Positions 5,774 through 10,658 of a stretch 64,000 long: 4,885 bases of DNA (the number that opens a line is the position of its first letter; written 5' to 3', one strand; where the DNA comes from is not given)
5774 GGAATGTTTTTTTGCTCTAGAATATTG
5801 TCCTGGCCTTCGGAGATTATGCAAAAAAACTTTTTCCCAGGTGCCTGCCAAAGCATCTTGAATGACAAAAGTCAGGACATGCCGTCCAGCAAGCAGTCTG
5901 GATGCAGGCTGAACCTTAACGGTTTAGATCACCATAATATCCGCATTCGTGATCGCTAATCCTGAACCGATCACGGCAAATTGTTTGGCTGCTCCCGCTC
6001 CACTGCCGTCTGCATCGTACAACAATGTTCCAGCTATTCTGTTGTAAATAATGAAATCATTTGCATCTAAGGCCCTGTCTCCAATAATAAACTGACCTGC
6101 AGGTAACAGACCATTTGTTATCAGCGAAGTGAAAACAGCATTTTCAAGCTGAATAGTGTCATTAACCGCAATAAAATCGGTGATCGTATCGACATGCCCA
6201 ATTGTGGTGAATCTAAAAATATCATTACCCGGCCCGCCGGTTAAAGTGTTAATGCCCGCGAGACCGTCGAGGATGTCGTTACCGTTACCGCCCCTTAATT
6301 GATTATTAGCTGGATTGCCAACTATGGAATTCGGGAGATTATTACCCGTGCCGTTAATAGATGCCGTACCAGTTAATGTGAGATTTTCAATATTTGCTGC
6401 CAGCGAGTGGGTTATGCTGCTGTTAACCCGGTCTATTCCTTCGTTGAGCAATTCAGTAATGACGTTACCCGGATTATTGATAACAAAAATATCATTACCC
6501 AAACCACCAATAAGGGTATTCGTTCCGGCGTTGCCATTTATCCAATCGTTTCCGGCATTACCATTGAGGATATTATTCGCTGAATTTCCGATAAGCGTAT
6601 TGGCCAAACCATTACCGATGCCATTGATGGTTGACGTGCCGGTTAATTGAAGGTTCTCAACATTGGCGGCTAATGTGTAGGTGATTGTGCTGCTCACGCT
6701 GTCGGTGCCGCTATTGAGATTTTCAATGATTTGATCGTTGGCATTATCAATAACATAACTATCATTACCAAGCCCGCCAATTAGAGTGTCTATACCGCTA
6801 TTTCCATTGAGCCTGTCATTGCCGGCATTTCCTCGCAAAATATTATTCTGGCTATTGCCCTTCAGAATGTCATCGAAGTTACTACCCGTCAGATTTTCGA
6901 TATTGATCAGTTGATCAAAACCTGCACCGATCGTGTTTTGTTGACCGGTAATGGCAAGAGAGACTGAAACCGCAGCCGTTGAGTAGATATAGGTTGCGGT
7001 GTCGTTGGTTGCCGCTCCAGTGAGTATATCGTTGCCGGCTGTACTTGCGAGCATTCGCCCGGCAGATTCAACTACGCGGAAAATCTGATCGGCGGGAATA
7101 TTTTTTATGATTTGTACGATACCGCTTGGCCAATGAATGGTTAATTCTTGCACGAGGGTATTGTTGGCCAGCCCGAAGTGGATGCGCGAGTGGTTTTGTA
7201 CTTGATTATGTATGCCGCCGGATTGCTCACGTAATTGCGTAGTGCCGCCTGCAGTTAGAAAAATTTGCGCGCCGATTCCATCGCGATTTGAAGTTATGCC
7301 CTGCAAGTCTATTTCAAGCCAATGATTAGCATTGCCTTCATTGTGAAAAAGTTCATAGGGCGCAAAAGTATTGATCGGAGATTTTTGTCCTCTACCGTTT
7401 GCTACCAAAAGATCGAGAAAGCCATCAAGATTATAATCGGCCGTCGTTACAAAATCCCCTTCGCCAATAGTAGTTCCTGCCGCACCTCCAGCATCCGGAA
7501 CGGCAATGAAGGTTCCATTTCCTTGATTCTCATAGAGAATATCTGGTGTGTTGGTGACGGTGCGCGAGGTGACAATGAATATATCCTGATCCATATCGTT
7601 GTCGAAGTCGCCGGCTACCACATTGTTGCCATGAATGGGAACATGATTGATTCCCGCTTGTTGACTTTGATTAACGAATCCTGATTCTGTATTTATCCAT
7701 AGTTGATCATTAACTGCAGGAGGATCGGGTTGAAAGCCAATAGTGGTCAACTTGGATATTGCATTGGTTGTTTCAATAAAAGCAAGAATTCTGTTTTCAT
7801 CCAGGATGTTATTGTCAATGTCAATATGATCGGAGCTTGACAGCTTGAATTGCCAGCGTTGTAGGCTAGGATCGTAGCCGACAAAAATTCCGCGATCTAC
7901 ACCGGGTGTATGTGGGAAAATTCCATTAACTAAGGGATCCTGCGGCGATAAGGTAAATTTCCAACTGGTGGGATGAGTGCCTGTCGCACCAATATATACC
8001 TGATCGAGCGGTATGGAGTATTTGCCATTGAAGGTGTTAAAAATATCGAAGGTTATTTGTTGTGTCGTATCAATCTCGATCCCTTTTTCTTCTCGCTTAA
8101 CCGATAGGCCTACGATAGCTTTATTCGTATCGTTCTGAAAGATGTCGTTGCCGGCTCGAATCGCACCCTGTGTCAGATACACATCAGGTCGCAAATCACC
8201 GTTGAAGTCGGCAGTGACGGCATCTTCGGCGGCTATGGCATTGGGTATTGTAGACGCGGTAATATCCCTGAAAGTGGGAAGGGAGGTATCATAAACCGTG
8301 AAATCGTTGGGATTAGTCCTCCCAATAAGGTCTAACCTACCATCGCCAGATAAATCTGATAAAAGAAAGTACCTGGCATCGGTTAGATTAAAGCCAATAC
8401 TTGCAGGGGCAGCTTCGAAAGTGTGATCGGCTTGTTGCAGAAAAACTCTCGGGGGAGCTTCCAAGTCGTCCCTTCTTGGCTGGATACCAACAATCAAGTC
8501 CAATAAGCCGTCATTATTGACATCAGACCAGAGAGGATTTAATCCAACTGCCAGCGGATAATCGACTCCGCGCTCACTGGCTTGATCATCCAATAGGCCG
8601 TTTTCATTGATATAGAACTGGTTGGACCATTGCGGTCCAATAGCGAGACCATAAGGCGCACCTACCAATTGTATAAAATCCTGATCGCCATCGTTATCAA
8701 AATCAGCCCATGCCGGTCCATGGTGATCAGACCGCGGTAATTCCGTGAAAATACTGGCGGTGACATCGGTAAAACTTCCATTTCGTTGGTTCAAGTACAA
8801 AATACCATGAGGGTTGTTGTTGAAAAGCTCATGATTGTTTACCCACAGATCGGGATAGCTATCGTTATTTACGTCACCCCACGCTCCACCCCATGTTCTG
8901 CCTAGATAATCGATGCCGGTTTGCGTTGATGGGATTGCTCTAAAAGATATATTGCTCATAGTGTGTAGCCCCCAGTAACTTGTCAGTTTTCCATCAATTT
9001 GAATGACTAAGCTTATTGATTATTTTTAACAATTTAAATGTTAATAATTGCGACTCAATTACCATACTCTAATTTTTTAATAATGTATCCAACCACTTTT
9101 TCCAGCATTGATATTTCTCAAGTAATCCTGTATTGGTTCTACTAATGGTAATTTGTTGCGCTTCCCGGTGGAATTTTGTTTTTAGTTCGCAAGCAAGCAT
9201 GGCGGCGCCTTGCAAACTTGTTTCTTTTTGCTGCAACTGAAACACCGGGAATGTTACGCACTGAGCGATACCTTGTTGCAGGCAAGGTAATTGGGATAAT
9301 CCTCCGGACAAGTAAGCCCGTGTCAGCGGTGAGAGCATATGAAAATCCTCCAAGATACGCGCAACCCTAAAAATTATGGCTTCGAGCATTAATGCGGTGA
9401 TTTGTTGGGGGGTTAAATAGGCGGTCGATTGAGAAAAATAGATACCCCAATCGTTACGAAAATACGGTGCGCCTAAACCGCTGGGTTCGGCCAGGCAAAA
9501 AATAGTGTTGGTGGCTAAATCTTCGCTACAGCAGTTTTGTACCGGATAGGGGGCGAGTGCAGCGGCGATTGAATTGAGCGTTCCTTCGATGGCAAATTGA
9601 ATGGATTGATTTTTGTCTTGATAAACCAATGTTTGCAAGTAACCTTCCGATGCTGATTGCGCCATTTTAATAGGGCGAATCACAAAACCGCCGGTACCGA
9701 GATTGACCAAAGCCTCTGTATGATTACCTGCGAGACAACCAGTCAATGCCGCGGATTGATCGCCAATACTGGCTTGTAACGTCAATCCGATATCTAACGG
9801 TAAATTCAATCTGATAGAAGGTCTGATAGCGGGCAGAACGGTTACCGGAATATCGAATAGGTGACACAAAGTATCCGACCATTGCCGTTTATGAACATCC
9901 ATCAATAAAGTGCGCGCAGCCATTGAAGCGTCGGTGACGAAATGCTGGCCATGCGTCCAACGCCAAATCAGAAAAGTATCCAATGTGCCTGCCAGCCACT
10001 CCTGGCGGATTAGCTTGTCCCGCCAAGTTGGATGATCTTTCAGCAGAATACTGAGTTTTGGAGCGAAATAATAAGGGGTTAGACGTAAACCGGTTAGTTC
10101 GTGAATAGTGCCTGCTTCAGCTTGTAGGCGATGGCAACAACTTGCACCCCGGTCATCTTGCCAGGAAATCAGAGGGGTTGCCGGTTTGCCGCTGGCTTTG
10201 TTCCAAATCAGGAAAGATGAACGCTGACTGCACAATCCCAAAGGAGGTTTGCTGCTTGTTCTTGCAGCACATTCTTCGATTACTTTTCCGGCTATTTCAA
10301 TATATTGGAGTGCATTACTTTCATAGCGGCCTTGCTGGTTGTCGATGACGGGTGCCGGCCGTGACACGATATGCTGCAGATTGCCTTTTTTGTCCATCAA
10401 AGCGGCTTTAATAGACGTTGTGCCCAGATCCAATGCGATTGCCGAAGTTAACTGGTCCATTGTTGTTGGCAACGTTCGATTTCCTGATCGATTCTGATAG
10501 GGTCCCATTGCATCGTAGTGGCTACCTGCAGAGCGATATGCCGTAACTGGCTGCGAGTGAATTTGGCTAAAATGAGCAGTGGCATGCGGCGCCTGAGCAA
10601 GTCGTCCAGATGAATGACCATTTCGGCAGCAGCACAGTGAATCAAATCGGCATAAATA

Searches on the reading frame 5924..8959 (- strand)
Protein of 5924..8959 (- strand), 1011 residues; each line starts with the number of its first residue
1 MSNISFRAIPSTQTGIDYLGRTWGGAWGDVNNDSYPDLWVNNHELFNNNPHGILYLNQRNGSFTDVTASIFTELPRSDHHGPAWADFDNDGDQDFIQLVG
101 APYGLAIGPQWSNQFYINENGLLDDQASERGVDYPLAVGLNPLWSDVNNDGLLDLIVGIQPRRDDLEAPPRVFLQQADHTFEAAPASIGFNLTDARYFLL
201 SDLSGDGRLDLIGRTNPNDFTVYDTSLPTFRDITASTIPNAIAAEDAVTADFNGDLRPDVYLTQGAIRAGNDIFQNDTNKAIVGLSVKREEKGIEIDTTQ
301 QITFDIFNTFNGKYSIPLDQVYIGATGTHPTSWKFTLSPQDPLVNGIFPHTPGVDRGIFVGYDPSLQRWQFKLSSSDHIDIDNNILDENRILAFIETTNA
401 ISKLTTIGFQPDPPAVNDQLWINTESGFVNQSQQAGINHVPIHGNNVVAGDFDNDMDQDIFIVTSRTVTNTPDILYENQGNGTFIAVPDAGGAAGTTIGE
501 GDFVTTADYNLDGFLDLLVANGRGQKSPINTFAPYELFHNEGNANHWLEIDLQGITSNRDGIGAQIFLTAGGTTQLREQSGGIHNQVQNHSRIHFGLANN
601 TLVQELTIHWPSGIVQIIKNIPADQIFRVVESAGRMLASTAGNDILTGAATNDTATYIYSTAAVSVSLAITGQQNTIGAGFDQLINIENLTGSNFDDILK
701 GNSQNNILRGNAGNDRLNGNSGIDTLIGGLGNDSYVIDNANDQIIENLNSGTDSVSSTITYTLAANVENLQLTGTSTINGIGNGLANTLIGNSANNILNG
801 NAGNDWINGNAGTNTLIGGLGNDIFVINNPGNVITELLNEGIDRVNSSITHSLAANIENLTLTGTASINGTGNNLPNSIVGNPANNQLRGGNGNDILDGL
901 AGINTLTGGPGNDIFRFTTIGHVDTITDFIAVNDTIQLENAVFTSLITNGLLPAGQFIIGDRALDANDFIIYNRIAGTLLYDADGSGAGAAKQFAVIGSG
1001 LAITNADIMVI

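Call 23: search_protein_families(library=pfam, proteins=[window:5924-8959:-], max_evalue=0.00001)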
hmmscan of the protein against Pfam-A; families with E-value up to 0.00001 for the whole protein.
window:5924-8959:- (1011 aa): 4 families
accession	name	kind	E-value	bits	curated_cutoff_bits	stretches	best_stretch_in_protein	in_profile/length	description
PF13517.12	FG-GAP_3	-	3.5e-29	101.6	26.9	4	29-96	1-60/61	FG-GAP-like repeat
PF00353.25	HemolysinCabind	-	9.4e-21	73.9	23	2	691-726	1-36/36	RTX calcium-binding nonapeptide repeat (4 copies)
PF07593.17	UnbV_ASPIC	-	2.6e-16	59.7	23.4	1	561-626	1-66/68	ASPIC and UnbV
PF01839.29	FG-GAP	-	1.6e-10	41.1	22.1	0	503-524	4-25/37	FG-GAP repeat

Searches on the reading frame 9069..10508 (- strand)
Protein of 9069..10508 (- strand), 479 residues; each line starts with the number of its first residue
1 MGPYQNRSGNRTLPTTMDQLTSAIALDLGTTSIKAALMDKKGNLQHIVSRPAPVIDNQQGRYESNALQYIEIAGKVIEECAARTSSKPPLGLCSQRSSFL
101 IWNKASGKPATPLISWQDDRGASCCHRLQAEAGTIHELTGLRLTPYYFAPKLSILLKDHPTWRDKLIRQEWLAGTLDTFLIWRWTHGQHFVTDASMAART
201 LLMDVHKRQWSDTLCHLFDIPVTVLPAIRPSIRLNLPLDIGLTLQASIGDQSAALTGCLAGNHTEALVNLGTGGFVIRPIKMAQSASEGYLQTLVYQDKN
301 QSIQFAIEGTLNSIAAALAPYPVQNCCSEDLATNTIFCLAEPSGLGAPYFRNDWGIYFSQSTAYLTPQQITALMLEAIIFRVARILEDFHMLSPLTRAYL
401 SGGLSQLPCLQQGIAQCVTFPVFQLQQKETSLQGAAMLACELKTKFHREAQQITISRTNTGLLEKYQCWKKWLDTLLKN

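Call 23: search_protein_families(library=pfam, proteins=[window:9069-10508:-], max_evalue=0.00001)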
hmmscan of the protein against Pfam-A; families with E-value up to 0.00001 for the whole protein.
window:9069-10508:- (479 aa): 2 families
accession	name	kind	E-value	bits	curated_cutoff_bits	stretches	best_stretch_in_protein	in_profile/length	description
PF00370.27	FGGY_N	-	2.9e-36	125.7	28.8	1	23-231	2-209/245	FGGY family of carbohydrate kinases, N-terminal domain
PF02782.22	FGGY_C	-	1.1e-12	48.5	27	1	282-440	42-195/198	FGGY family of carbohydrate kinases, C-terminal domain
